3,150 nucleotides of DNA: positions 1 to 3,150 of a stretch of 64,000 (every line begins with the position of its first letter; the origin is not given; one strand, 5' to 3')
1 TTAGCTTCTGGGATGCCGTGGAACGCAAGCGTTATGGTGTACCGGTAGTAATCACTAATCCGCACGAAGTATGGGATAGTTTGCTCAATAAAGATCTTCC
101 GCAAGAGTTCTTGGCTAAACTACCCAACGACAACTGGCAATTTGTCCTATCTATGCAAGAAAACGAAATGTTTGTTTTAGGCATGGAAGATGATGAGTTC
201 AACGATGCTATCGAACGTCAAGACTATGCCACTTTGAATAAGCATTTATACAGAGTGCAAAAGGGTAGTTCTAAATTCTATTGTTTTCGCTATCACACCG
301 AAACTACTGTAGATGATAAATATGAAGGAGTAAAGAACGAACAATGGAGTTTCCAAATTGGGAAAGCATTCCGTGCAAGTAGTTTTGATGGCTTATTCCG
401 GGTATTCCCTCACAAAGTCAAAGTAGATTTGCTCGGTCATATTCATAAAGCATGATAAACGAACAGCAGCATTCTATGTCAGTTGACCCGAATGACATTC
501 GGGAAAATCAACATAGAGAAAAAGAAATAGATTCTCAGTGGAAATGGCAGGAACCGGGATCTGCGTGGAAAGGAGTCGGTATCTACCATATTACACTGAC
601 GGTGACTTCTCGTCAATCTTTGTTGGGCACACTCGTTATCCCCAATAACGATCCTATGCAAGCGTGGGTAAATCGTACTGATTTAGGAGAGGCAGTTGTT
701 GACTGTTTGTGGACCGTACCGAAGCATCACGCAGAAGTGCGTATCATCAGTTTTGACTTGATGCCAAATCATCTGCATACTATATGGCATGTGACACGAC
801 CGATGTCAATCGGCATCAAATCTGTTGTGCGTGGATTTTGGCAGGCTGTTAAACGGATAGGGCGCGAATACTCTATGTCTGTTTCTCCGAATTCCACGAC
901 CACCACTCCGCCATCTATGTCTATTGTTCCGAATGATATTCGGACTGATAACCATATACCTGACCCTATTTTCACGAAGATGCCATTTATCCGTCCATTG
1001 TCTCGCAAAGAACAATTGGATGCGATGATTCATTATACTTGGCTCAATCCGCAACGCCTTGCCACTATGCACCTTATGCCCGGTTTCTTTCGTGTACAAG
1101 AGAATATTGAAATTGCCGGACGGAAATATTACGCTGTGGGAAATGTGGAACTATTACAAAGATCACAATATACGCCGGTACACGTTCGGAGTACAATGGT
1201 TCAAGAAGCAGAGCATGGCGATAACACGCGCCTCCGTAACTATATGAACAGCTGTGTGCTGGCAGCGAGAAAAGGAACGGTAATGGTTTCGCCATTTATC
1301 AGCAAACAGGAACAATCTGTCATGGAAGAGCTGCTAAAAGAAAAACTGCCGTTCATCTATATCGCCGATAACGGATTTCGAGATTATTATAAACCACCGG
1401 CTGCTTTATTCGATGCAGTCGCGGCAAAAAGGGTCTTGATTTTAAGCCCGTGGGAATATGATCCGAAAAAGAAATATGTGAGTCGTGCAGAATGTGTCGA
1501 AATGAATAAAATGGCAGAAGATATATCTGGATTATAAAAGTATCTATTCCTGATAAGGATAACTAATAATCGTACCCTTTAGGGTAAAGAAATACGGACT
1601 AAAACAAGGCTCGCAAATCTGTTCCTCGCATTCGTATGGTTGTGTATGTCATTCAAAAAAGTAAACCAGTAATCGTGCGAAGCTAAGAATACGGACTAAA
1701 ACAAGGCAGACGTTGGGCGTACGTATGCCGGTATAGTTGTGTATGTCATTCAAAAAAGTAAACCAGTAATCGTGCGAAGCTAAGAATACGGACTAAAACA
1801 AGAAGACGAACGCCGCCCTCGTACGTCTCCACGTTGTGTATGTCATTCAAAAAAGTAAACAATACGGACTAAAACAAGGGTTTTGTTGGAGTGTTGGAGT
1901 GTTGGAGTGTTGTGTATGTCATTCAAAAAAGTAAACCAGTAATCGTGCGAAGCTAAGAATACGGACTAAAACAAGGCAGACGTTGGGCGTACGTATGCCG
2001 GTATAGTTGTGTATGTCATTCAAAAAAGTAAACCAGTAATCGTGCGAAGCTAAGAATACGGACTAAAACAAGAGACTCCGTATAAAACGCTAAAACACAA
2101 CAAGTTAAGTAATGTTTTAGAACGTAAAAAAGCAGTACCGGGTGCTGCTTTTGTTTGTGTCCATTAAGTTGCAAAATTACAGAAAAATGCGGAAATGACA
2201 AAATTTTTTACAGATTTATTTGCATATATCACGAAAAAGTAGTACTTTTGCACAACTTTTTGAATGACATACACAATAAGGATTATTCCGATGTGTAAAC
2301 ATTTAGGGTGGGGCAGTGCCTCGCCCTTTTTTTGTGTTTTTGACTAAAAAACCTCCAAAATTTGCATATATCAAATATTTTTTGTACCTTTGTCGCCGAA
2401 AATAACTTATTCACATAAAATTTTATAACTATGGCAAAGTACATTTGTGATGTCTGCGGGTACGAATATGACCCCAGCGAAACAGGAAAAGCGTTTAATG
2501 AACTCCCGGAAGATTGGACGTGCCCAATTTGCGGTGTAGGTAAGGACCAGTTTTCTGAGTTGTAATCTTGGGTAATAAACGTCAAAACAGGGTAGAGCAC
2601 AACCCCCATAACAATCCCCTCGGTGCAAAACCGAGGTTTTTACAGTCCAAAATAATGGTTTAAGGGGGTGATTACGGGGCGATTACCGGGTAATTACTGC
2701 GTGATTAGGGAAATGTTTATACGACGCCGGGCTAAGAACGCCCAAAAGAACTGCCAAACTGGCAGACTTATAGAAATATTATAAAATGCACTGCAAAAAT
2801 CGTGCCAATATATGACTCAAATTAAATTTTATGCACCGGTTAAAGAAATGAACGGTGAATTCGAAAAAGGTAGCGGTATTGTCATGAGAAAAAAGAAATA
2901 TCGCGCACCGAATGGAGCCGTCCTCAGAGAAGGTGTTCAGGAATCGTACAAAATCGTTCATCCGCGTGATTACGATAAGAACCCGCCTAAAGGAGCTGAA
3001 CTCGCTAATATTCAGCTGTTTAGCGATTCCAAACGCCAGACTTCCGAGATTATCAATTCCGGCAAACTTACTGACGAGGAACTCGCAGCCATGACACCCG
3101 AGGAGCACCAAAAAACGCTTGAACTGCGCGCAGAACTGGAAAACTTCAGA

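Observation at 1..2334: cas9 is translationally coupled to an HUH/Y1 tyrosine-transposase-family gene in the cas1-cas2 slot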

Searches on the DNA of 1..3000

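Call 79: search_rna_families(source=window, start=1, end=3000, threshold=evalue, max_evalue=1)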
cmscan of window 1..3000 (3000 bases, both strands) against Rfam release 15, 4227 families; matches with E-value up to 1: 1.
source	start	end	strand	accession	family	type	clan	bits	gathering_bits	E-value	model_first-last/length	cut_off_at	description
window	2225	2338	+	RF00558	L20_leader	Cis-reg; leader;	-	25.7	58.7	0.039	1-127/127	no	Ribosomal protein L20 leader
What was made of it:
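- Tried and rejected: The only hit was a sub-threshold L20_leader match over the tracrRNA (call 79).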

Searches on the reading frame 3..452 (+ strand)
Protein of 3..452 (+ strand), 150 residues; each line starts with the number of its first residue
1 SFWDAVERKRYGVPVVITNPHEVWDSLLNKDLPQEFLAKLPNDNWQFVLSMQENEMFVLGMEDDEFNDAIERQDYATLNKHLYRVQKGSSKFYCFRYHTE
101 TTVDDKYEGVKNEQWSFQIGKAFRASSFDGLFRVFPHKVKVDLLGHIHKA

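Call 3: search_protein_families(library=pfam, proteins=[window:3-452:+], max_evalue=1)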
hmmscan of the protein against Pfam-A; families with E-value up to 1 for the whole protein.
window:3-452:+ (150 aa): 2 families
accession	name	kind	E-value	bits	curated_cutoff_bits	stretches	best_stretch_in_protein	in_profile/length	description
PF18369.6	PKS_DE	-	0.012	16.5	26.7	0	63-82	1-20/44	Polyketide synthase dimerisation element domain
PF22361.2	IglE_N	-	0.023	15.6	26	1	9-36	53-80/84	IglE, N-terminal domain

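Call 4: search_protein_families(library=ncbifam, proteins=[window:3-452:+], max_evalue=1)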
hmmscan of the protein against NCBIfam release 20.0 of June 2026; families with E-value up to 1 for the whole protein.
window:3-452:+ (150 aa): 0 families
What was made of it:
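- On Y1 HUH (TnpA_Y1) superfamily: The window protein has no Pfam hit and only NCBIfam E 1.4e-3 (calls 3, 4).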
